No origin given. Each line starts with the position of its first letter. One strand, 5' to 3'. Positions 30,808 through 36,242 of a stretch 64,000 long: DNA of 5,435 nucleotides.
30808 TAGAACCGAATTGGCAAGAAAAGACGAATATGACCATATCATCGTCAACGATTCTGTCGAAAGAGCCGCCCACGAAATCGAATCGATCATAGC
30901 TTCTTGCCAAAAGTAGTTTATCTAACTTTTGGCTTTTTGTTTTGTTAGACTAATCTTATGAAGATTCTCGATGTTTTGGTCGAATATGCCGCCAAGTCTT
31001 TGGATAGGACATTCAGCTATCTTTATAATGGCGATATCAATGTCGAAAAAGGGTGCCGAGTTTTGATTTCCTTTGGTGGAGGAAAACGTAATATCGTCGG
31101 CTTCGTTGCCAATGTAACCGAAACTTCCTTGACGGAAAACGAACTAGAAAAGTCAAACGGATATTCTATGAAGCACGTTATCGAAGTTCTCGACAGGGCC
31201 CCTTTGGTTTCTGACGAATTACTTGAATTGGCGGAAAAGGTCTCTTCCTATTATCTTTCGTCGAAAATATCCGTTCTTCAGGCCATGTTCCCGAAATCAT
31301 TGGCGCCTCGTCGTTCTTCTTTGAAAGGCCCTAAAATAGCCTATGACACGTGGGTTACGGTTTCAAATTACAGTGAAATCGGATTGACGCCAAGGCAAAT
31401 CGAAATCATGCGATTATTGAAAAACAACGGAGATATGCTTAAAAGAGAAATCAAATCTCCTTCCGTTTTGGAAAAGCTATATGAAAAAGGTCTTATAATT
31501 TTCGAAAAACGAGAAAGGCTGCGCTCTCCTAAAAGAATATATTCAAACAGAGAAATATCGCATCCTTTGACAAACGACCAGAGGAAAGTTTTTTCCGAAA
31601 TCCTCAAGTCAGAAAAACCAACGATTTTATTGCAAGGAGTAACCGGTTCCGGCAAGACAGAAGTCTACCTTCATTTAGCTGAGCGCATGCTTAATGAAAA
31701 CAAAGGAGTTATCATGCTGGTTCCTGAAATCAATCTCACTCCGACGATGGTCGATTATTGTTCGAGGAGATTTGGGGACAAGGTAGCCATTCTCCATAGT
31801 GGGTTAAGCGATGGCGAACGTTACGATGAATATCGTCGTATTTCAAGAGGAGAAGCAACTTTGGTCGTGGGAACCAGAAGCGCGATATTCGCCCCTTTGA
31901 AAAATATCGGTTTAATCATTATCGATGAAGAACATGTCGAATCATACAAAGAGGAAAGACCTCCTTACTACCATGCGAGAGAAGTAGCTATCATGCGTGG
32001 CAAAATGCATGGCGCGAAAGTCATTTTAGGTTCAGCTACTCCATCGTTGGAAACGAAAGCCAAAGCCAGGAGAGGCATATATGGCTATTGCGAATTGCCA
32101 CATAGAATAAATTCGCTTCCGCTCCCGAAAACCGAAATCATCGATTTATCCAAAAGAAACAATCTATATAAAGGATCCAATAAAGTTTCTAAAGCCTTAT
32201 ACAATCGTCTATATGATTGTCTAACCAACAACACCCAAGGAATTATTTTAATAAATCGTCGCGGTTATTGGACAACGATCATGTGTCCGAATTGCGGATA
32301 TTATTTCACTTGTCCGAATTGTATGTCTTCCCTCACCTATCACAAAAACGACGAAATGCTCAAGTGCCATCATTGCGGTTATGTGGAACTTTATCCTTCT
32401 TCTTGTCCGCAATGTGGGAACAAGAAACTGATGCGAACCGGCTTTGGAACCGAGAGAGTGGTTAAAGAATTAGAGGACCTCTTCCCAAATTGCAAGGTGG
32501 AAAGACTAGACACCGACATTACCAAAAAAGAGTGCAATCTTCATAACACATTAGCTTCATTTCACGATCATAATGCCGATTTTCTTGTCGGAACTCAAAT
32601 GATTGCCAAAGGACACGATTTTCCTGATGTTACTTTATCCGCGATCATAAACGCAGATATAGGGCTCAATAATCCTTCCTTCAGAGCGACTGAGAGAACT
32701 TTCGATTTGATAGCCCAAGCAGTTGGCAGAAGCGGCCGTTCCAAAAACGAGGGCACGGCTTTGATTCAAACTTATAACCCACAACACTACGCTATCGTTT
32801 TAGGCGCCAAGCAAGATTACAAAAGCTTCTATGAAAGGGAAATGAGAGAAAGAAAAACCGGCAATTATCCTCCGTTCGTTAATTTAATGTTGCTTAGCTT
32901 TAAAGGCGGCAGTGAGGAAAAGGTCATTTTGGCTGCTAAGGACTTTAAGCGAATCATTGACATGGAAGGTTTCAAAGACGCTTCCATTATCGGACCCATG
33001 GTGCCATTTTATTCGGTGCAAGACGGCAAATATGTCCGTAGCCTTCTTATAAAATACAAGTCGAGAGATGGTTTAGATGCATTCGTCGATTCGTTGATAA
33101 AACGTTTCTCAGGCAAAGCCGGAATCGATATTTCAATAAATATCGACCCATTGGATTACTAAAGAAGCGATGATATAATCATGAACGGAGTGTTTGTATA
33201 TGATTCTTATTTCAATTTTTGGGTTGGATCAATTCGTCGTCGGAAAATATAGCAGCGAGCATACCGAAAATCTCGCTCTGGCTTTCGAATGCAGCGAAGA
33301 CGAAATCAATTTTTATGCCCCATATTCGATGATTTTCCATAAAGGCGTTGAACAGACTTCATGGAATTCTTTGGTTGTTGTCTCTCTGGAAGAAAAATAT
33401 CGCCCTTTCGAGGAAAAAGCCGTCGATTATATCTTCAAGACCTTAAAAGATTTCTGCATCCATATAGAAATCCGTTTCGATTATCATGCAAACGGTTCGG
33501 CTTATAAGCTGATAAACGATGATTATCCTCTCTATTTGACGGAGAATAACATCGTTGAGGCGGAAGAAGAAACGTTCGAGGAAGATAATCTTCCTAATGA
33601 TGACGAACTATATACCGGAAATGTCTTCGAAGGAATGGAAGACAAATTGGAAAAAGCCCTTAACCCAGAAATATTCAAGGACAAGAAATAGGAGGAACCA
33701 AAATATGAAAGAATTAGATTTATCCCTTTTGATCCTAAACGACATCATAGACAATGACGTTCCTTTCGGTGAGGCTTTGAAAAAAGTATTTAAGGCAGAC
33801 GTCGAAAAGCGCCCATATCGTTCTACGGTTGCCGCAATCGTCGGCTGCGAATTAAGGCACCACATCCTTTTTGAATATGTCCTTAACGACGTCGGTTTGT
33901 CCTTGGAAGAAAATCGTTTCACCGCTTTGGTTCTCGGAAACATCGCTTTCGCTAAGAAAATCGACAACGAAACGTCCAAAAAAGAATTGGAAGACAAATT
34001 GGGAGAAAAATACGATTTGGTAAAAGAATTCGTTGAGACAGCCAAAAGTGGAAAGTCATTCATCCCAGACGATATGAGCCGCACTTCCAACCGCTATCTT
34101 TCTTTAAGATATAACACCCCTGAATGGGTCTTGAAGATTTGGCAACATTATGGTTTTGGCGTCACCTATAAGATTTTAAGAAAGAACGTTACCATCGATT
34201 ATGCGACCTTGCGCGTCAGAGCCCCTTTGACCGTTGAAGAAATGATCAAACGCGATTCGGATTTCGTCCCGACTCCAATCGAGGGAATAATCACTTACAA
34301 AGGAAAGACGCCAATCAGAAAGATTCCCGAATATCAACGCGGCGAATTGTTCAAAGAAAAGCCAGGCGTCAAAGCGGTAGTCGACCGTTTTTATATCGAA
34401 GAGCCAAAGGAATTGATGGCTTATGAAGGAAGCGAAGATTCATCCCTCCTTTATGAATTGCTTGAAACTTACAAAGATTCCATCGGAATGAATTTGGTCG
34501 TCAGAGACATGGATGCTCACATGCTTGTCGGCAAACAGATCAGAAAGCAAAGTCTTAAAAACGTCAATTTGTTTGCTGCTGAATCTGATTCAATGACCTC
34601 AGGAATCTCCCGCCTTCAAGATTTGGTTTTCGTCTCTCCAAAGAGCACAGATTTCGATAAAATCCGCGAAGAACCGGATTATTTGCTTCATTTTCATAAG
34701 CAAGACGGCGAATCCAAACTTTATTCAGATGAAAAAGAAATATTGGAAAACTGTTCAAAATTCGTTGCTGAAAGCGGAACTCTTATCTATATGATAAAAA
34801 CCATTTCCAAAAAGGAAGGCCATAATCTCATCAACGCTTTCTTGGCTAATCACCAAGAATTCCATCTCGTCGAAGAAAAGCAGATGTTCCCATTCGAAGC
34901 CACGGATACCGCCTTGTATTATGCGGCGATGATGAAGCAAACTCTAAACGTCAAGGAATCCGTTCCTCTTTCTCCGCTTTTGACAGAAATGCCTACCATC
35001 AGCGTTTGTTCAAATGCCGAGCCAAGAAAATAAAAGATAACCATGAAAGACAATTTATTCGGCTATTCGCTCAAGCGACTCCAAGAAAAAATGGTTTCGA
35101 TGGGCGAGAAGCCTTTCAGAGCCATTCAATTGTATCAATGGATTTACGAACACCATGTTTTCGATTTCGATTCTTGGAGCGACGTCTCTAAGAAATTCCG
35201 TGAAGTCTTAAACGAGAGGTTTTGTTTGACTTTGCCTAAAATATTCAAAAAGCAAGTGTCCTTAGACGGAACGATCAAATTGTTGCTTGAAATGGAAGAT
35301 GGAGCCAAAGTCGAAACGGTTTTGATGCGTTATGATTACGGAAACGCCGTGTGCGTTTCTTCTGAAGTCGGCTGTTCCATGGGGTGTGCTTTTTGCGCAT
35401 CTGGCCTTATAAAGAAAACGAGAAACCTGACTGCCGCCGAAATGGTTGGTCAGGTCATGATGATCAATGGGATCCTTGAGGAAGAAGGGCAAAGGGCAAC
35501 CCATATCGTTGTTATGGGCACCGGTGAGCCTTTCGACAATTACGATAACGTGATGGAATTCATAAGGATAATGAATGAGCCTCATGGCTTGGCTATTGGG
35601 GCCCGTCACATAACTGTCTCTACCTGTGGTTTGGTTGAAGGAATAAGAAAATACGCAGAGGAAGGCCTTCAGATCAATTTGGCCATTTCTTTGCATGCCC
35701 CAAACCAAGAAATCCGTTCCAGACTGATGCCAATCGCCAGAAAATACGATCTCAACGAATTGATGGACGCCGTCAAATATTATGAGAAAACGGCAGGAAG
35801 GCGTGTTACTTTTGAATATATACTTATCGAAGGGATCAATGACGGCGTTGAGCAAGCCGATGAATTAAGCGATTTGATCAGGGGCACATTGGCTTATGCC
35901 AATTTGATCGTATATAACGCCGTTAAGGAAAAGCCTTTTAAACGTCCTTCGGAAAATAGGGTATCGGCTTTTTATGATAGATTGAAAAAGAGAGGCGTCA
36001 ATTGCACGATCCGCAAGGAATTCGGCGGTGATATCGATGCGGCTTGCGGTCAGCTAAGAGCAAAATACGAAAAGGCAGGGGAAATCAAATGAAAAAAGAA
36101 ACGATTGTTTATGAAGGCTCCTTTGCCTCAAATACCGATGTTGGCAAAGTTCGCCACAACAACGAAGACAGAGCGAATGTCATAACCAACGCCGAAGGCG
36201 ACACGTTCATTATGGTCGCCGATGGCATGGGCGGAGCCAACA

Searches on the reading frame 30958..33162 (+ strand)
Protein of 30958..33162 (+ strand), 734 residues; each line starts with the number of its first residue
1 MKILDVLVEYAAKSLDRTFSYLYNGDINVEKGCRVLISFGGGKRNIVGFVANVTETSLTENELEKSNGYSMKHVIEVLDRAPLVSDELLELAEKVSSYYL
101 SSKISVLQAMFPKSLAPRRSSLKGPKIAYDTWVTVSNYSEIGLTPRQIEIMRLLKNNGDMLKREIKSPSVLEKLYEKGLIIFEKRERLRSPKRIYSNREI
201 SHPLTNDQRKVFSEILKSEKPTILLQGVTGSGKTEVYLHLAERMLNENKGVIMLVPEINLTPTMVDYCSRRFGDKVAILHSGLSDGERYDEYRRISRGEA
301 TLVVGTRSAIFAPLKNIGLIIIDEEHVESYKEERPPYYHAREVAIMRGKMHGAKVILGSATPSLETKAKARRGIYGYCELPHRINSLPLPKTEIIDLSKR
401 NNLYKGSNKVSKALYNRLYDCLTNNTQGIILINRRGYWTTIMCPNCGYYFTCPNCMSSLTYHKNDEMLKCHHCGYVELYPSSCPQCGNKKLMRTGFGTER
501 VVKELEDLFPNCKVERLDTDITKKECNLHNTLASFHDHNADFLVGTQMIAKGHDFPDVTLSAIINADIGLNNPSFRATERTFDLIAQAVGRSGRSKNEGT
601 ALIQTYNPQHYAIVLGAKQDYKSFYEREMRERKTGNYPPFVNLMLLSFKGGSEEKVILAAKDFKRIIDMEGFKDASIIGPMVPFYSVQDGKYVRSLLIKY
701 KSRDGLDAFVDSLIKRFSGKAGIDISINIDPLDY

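Call 39: search_protein_families(library=ncbifam, proteins=[window:30958-33162:+], max_evalue=0.00001)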
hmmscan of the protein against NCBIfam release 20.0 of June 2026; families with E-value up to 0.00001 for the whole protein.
window:30958-33162:+ (734 aa): 26 families (the best 25 are shown)
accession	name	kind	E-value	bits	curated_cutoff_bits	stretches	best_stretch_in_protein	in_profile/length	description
NF004066.1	PRK05580.1-3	equivalog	2e-217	724.2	813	2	131-732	174-786/788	primosomal protein N'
NF004068.0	PRK05580.1-5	equivalog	2.1e-186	621.4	1249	2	167-729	221-787/795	primosomal protein N'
NF004067.0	PRK05580.1-4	equivalog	1.8e-174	582.1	763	1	14-733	13-735/737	primosomal protein N'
TIGR00595.1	priA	equivalog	4.9e-173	576.3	230.35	1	224-732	1-509/509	replication restart helicase PriA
NF004070.0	PRK05580.2-2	equivalog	2.6e-158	528.4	921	1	3-733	13-727/729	primosomal protein N'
NF004065.0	PRK05580.1-1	equivalog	3.1e-154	515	858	1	14-733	11-730/731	primosomal protein N'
NF004071.0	PRK05580.2-3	equivalog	4.6e-135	451.3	1105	1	3-732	17-732/735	primosomal protein N'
NF004069.0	PRK05580.2-1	equivalog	9.7e-128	427.2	767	1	192-733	100-610/612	primosomal protein N'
NF004072.0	PRK05580.2-4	equivalog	2.3e-126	422.6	1030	1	202-733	120-646/648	primosomal protein N'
NF011453.0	PRK14873.1-3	equivalog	3.6e-48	164.2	812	1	3-663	15-590/653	primosome assembly protein PriA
NF011452.0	PRK14873.1-2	equivalog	1.5e-41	142.4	980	1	245-680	223-639/708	primosomal protein N'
NF011455.0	PRK14873.1-5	equivalog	1e-37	129.8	969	1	215-644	156-582/675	primosomal protein N'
NF011454.0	PRK14873.1-4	equivalog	1e-36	126.5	951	1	218-523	142-451/651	primosomal protein N'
NF011451.0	PRK14873.1-1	equivalog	1.1e-21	76.8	1147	1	267-512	277-531/764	primosome assembly protein PriA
TIGR00643.1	recG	equivalog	1.7e-18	66.7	659.4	1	199-427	231-450/629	ATP-dependent DNA helicase RecG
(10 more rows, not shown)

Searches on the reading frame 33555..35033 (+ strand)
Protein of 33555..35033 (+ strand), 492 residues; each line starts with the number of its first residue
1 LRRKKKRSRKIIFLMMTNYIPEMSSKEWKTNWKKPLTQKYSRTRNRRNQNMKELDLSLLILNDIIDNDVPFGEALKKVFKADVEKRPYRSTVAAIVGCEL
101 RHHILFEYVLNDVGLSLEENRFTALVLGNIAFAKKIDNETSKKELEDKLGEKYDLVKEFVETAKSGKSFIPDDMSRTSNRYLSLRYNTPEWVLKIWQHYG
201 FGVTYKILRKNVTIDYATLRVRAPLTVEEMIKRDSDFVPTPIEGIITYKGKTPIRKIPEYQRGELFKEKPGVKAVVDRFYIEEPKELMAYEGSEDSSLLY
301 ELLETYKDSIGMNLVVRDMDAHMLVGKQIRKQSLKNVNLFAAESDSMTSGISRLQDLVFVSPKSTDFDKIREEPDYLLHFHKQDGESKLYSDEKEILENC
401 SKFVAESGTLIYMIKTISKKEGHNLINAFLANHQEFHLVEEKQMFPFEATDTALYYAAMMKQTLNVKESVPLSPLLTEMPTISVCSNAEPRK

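Call 39: search_protein_families(library=ncbifam, proteins=[window:33555-35033:+], max_evalue=0.00001)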
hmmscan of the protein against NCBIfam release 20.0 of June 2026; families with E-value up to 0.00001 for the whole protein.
window:33555-35033:+ (492 aa): 5 families
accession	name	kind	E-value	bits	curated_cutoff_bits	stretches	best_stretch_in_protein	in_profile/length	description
NF011494.0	PRK14902.1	equivalog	6.2e-17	61.5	319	1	322-443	286-408/444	16S rRNA (cytosine(967)-C(5))-methyltransferase RsmB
NF011495.0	PRK14903.1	equivalog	5.9e-12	45.1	503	1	180-442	126-394/431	16S rRNA (cytosine(967)-C(5))-methyltransferase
TIGR00563.1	rsmB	equivalog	7e-08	32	269.05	1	364-438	326-399/437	16S rRNA (cytosine(967)-C(5))-methyltransferase RsmB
NF008149.0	PRK10901.1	equivalog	7.5e-08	31.7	375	1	370-462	336-433/434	16S rRNA (cytosine(967)-C(5))-methyltransferase RsmB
NF011493.0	PRK14901.1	equivalog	8e-08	31.5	540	1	387-451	359-423/447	16S rRNA (cytosine(967)-C(5))-methyltransferase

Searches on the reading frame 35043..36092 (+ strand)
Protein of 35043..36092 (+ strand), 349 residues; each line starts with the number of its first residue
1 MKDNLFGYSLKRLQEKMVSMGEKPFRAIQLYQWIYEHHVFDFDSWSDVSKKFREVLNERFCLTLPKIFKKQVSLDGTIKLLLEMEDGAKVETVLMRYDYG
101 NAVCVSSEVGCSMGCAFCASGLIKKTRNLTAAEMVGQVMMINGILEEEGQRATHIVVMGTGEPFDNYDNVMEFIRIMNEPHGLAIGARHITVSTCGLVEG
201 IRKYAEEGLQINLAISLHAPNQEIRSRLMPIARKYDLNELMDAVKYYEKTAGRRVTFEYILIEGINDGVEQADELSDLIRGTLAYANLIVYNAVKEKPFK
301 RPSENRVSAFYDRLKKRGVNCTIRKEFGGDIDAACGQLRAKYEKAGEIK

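Call 39: search_protein_families(library=ncbifam, proteins=[window:35043-36092:+], max_evalue=0.00001)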
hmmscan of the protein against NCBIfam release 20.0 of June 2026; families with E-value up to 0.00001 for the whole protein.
window:35043-36092:+ (349 aa): 9 families
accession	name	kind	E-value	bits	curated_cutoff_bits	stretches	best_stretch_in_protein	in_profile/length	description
TIGR00048.1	rRNA_mod_RlmN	equivalog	5.3e-127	423.6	290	1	2-343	6-347/355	dual-specificity RNA methyltransferase RlmN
NF011031.0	PRK14461.1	equivalog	2.6e-95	319.6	601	1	3-341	8-364/372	ribosomal RNA large subunit methyltransferase N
NF008396.0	PRK11194.1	equivalog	6.9e-89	298.3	633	1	2-339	12-354/379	dual-specificity RNA methyltransferase RlmN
NF011024.0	PRK14453.1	equivalog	4e-74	250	468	1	12-344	10-346/348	23S rRNA (adenine(2503)-C(8))-methyltransferase Cfr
NF000424.4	CfrAB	exception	1.5e-73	248.1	530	1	11-339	5-337/338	Cfr family 23S rRNA (adenine(2503)-C(8))-methyltransferase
TIGR04432.1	rSAM_Cfr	equivalog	1.3e-72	244.9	550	1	12-339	8-339/341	Cfr family 23S rRNA (adenine(2503)-C(8))-methyltransferase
NF011034.0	PRK14464.1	equivalog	8.3e-62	209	422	1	64-345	62-333/348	RNA methyltransferase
NF011040.0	PRK14470.1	equivalog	1.1e-60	205.9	441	1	68-341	63-334/338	ribosomal RNA large subunit methyltransferase N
TIGR02493.1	PFLA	equivalog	7.7e-06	25.4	231.75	0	110-281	24-185/235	pyruvate formate-lyase-activating protein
